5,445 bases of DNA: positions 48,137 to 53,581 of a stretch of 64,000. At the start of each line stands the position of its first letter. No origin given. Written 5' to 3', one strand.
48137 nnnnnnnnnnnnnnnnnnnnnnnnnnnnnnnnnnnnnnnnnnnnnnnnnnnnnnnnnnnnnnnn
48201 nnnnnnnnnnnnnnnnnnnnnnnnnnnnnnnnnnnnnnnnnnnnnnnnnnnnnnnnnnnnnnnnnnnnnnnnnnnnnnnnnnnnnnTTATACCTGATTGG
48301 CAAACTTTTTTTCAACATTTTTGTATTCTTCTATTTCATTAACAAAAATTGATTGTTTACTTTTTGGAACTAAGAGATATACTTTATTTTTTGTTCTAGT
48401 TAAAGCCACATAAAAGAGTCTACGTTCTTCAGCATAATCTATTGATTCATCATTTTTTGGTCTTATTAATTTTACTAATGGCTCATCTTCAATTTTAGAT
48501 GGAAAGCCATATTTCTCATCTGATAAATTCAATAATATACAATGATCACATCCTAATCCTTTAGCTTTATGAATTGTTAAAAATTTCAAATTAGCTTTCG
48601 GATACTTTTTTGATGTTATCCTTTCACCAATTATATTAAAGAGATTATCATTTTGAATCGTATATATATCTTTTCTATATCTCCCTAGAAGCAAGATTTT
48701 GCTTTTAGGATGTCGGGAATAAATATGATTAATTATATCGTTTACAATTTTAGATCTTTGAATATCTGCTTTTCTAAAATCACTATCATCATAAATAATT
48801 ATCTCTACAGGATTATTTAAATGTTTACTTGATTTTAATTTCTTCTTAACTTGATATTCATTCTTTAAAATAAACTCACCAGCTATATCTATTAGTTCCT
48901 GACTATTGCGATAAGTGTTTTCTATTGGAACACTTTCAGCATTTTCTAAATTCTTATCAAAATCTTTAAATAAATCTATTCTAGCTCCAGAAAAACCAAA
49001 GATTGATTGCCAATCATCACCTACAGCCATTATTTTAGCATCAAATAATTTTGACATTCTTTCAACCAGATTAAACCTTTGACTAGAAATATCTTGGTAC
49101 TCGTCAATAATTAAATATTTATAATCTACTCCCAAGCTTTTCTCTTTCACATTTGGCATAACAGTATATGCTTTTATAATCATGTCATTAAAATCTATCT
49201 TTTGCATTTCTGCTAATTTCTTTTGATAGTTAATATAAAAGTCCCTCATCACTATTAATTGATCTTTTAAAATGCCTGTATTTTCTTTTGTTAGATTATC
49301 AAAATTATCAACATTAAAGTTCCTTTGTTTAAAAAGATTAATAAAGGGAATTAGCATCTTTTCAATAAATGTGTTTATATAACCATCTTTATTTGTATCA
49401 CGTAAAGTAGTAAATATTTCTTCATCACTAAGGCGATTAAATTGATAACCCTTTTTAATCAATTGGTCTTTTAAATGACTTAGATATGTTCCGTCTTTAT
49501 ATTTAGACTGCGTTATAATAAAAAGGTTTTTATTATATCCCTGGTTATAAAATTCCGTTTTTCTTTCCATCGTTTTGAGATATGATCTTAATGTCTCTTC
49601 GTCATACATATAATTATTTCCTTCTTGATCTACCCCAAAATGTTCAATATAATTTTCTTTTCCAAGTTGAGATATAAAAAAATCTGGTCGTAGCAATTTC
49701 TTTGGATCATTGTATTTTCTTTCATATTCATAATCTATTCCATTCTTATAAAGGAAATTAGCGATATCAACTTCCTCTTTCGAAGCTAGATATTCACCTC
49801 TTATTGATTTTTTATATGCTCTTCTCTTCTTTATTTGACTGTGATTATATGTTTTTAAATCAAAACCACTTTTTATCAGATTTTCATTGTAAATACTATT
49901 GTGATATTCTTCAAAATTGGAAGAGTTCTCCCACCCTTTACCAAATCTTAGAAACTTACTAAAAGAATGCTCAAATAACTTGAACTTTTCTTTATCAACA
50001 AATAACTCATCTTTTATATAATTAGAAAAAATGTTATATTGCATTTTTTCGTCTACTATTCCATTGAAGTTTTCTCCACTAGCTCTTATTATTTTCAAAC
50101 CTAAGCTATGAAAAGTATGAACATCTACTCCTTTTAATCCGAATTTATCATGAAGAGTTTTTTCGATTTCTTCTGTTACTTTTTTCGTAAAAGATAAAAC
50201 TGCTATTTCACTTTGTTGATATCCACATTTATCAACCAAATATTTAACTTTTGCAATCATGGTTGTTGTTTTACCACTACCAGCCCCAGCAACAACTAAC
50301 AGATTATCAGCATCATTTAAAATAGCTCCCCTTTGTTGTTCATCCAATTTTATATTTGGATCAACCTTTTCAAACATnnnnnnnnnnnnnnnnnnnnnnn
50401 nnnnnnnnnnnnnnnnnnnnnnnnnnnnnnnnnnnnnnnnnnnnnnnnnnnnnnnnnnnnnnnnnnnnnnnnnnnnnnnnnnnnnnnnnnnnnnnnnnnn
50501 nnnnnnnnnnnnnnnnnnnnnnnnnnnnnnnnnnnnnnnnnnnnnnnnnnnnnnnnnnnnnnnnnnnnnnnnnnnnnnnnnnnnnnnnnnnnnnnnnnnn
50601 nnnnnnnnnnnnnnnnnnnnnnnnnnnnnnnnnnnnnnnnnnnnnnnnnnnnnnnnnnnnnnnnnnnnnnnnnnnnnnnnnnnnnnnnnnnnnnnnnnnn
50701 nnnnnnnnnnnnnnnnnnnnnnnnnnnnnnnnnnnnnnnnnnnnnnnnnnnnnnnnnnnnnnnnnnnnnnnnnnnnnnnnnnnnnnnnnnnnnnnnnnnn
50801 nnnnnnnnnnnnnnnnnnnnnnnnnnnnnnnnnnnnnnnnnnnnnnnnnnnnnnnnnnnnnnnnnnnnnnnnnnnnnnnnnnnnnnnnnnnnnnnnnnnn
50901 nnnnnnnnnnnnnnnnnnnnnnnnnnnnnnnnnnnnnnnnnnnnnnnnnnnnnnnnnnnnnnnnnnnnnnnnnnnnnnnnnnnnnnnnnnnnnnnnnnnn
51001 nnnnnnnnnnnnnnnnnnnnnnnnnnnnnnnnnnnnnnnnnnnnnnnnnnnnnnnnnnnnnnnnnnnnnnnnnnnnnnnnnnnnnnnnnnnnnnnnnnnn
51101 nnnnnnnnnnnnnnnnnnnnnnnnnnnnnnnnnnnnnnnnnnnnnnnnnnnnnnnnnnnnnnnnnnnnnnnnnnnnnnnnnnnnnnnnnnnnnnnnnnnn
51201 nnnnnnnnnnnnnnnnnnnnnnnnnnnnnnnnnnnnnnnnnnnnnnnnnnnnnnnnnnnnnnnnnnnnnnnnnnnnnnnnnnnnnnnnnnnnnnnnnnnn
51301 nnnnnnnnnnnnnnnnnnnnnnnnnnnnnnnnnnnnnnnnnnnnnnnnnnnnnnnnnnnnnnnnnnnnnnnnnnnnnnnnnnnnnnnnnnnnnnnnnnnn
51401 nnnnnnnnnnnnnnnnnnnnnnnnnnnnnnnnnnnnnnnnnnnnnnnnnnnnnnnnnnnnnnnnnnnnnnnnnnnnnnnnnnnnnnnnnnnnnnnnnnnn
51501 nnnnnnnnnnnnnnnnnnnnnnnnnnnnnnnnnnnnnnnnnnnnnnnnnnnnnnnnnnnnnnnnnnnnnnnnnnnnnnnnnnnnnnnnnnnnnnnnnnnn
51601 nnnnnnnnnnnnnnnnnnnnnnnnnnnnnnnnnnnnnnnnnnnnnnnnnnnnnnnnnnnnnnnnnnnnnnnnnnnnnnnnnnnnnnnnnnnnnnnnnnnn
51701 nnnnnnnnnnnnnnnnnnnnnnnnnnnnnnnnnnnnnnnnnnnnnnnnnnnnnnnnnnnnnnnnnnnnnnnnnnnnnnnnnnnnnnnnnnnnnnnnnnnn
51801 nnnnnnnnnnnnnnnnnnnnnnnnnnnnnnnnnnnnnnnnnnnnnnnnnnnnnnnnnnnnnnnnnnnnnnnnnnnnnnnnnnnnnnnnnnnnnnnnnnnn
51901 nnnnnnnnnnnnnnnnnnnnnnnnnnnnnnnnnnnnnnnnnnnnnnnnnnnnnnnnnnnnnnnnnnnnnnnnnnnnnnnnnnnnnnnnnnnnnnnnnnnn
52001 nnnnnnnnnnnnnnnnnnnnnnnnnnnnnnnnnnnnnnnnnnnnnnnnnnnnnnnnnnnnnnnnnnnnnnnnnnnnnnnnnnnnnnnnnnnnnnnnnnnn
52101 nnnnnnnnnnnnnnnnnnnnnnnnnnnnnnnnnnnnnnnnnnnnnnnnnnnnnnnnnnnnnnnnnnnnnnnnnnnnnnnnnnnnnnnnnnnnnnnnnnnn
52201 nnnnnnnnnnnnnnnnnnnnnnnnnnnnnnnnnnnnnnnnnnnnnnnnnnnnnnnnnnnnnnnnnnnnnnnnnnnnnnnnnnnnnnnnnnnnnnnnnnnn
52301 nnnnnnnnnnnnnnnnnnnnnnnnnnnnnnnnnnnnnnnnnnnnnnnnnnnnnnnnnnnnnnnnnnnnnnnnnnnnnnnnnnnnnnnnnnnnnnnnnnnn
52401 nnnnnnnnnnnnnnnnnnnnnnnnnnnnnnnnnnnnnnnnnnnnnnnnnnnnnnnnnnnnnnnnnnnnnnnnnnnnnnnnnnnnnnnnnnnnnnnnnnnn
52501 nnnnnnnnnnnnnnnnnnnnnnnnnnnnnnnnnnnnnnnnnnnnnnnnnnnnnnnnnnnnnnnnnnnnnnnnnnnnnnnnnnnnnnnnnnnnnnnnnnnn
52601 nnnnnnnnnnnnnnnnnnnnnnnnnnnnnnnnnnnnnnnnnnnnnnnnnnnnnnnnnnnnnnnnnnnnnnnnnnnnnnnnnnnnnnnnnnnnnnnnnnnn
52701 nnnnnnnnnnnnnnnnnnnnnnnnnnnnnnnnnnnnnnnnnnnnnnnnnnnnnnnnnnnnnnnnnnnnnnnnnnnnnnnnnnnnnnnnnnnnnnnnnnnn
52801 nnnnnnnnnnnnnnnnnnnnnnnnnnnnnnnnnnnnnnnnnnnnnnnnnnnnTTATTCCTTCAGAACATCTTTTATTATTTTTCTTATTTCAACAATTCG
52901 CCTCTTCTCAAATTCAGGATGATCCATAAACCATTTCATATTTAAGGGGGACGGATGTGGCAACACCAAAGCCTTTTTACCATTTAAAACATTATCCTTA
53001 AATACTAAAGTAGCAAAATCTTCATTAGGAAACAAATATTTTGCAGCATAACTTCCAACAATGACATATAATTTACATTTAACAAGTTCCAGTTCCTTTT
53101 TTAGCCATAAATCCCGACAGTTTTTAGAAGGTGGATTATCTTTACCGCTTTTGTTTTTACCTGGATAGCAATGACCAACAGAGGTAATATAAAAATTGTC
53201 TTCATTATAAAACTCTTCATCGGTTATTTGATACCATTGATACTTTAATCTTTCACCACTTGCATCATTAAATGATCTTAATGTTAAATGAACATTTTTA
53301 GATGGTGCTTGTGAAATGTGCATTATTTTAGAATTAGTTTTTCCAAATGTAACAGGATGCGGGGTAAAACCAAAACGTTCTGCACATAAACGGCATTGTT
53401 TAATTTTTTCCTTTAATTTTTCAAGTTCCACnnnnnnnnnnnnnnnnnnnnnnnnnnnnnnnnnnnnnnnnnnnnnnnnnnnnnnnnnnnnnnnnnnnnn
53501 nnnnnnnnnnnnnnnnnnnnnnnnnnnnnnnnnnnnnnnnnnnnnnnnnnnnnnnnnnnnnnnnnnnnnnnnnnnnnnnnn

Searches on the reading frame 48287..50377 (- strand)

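Call 13: search_protein_families(library=pfam, proteins=[window:48287-50377:-], max_evalue=0.001)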
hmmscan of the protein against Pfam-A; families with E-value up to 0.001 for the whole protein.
window:48287-50377:- (696 aa): 9 families
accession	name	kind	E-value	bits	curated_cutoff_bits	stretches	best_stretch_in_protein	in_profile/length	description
PF00580.27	UvrD-helicase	-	9.5e-45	153.8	23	1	11-476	1-269/271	UvrD/REP helicase N-terminal domain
PF13245.12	AAA_19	-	2.5e-17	63.7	25.1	1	21-462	9-133/134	AAA domain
PF13361.12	UvrD_C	-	2.3e-14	54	25.6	1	595-669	285-346/350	UvrD-like helicase C-terminal domain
PF13538.12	UvrD_C_2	-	2.2e-07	31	27.4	1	638-669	21-52/52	UvrD-like helicase C-terminal domain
PF13604.12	AAA_30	-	8.9e-07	29.3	27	0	12-89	3-76/191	AAA domain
PF00270.35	DEAD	-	0.0002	21.6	26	0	19-87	11-77/167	DEAD/DEAH box helicase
PF13087.12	AAA_12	-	0.00034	20.7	27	0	541-669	91-191/195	AAA domain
PF01443.25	Viral_helicase1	-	0.00041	20.7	21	0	637-668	195-226/228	Viral superfamily 1 RNA helicase core domain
PF00176.29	SNF2-rel_dom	-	0.00061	19.4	24.9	0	393-529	100-238/290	SNF2-related domain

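Call 51: search_protein_families(library=padloc, proteins=[window:48287-50377:-], max_evalue=0.001)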
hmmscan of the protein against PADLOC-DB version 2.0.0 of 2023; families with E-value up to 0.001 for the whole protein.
window:48287-50377:- (696 aa): 44 families (the best 25 are shown)
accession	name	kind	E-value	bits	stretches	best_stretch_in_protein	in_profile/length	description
PDLC00117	GajB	-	2.6e-48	162.9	3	377-572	175-364/604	UrvD helicase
PDLC00114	GajB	-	1.4e-43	147.5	3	325-577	125-370/635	UrvD helicase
PDLC03802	RTasHel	-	1.9e-41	140.7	3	379-579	151-335/675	DRT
PDLC00132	GajB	-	6.4e-40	135.4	3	376-515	170-309/625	UrvD helicase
PDLC00130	GajB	-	2.3e-35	119.9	3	363-505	148-292/589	UrvD helicase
PDLC00103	GajB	-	1.2e-32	111.7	3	376-575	167-363/612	UrvD helicase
PDLC00107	GajB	-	5.5e-31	105.8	3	3-165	8-182/587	UrvD helicase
PDLC00123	GajB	-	2.4e-30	103.7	3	337-507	85-263/540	UrvD helicase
PDLC00122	GajB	-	4.2e-30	103.1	2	12-92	5-82/502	UrvD helicase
PDLC00104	GajB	-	1.5e-29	101.2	3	14-102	6-97/574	UrvD helicase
PDLC00127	GajB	-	4.9e-29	99.3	2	316-565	104-344/594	UrvD helicase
PDLC00119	GajB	-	2e-28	97.7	3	370-528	169-320/565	UrvD helicase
PDLC00138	GajB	-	3.4e-27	93.4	3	9-84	3-79/581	UrvD helicase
PDLC00134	GajB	-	5.4e-25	86.3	2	409-586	204-376/431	UrvD helicase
PDLC00110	GajB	-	1.6e-24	84.5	3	365-521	213-379/725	UrvD helicase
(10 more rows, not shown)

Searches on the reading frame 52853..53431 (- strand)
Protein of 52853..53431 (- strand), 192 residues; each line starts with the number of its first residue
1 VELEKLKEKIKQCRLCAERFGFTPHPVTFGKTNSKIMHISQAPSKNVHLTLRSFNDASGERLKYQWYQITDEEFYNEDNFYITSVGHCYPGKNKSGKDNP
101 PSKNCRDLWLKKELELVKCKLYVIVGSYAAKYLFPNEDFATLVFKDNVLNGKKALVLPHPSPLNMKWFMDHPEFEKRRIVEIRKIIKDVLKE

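Call 13: search_protein_families(library=pfam, proteins=[window:52853-53431:-], max_evalue=0.001)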
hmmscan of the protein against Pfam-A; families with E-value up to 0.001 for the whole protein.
window:52853-53431:- (192 aa): 1 family
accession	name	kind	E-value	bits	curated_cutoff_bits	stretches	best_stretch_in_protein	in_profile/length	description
PF03167.25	UDG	-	1.7e-22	80.4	24.3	1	29-178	3-136/141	Uracil DNA glycosylase superfamily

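Call 51: search_protein_families(library=padloc, proteins=[window:52853-53431:-], max_evalue=0.001)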
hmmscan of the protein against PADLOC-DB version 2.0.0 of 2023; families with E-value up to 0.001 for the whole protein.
window:52853-53431:- (192 aa): 0 families
